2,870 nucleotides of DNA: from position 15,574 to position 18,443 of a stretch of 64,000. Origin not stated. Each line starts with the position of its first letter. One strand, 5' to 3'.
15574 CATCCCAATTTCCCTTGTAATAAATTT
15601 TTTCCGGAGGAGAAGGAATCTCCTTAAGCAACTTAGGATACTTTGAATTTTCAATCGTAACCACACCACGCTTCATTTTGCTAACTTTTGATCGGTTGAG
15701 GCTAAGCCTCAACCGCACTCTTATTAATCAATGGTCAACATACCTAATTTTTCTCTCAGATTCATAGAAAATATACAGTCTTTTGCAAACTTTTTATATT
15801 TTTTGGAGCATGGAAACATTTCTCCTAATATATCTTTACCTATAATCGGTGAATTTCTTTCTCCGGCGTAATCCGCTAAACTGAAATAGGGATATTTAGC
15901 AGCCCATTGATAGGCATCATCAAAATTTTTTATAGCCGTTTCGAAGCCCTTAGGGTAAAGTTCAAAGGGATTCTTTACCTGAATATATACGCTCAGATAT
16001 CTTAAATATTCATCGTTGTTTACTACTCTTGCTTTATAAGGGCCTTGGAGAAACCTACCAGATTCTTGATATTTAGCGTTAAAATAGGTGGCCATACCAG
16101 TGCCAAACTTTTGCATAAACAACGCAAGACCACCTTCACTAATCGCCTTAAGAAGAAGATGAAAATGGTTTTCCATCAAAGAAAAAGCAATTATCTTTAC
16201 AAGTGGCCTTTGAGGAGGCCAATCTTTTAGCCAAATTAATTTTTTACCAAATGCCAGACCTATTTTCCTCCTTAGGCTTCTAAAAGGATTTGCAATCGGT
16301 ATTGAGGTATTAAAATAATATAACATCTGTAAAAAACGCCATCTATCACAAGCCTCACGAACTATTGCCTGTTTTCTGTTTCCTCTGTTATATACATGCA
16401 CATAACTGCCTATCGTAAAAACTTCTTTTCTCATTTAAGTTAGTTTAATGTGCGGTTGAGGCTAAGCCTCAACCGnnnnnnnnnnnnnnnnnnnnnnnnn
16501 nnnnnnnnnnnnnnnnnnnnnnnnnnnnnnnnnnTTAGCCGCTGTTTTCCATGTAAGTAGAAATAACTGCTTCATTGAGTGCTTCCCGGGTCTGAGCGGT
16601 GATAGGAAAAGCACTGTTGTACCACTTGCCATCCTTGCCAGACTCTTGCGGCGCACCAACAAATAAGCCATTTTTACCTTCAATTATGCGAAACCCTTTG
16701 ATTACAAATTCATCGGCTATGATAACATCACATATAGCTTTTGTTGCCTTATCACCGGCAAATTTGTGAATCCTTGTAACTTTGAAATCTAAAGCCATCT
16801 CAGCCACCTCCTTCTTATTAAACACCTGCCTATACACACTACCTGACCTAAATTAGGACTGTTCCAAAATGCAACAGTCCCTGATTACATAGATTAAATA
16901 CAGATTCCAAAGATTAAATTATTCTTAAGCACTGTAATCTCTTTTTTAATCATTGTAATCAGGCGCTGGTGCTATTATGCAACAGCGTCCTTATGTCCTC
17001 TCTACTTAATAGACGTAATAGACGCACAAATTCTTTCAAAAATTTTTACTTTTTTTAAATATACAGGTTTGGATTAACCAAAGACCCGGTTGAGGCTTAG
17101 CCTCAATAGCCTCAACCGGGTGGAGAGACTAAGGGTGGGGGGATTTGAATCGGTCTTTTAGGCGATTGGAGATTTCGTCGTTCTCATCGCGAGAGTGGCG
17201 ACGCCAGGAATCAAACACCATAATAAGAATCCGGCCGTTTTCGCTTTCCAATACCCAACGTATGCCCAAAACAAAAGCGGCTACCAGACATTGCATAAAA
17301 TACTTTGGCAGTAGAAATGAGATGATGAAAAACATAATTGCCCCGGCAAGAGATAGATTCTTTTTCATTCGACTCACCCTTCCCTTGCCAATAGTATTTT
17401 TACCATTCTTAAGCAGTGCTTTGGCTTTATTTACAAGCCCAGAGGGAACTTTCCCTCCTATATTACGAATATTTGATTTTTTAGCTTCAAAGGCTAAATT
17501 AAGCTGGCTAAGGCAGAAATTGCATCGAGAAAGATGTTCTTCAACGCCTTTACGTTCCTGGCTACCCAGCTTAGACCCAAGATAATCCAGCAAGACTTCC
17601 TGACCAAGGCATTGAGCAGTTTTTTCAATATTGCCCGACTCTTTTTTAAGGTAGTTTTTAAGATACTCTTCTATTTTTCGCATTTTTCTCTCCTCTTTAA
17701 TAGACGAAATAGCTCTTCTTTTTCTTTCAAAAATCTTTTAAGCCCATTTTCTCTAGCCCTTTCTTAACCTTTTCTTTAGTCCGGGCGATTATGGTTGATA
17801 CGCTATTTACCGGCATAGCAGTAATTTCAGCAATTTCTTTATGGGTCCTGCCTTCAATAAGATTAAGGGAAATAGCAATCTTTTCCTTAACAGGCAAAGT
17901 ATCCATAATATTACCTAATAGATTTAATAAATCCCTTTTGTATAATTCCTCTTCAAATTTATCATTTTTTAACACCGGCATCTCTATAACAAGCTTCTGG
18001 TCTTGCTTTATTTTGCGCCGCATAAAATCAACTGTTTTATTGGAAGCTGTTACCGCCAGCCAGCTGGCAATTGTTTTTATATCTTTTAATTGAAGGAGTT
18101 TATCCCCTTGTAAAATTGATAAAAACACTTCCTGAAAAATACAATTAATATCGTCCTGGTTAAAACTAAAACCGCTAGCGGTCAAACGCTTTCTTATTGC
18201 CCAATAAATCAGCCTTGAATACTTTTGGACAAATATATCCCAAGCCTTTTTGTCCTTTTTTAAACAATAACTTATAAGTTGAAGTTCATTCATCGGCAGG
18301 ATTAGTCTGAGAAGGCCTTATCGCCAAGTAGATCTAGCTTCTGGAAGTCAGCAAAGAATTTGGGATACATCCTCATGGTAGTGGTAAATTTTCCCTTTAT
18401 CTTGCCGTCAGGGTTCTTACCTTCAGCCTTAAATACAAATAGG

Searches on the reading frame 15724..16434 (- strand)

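Call 4: search_protein_families(library=pfam, proteins=[window:15724-16434:-], max_evalue=0.01)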
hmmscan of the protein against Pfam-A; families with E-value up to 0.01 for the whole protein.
window:15724-16434:- (236 aa): 1 family
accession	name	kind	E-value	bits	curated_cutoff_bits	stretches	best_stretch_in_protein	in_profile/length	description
PF01797.21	Y1_Tnp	-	1.3e-05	25.8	23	1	79-152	41-119/121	Transposase IS200 like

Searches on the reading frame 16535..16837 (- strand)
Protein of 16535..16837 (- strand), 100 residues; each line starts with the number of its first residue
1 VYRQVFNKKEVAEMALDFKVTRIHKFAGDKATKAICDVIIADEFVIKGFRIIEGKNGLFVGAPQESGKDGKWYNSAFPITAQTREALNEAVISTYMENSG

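Call 57: search_protein_families(library=pfam, proteins=[window:16535-16837:-], max_evalue=0.0001)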
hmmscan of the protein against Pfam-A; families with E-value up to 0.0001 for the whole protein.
window:16535-16837:- (100 aa): 1 family
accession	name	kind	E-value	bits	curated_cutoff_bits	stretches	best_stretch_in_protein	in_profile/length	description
PF04026.17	SpoVG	-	2.6e-20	72.8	29.6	1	21-96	6-81/82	SpoVG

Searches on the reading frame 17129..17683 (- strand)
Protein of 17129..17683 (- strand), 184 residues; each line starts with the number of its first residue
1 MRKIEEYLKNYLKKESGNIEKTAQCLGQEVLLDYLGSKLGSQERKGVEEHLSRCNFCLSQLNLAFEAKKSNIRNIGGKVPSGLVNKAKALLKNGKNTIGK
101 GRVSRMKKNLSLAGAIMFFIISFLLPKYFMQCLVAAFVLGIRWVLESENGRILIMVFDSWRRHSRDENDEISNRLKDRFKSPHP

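Call 4: search_protein_families(library=pfam, proteins=[window:17129-17683:-], max_evalue=0.01)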
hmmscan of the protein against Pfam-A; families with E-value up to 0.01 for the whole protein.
window:17129-17683:- (184 aa): 0 families

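Call 52: search_protein_families(library=pfam, proteins=[window:17129-17683:-], max_evalue=1)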
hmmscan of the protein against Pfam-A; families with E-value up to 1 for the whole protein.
window:17129-17683:- (184 aa): 1 family
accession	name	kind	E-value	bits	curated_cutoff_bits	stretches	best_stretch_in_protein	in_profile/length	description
PF13490.11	zf-HC2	-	0.24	12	22.2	1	31-54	8-31/35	Putative zinc-finger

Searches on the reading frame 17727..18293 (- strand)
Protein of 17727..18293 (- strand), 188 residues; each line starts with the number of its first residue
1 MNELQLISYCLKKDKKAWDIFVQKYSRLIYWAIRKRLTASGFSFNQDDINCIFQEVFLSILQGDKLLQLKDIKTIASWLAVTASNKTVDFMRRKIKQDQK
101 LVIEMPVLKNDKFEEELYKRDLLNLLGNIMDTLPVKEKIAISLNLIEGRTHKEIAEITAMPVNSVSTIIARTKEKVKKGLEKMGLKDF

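Call 4: search_protein_families(library=pfam, proteins=[window:17727-18293:-], max_evalue=0.01)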
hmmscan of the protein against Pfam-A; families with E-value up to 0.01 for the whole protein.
window:17727-18293:- (188 aa): 4 families
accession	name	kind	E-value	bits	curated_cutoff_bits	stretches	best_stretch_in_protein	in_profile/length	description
PF08281.18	Sigma70_r4_2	-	1.6e-09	37.7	25.7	1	125-175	3-53/54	Sigma-70, region 4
PF04545.22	Sigma70_r4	-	5.5e-06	26.2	24.1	1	130-178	2-50/50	Sigma-70, region 4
PF15379.11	DUF4606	-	0.00047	20.8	27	1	76-135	30-88/103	Domain of unknown function (DUF4606)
PF04542.20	Sigma70_r2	-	0.0079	16.4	24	0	22-94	2-68/71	Sigma-70 region 2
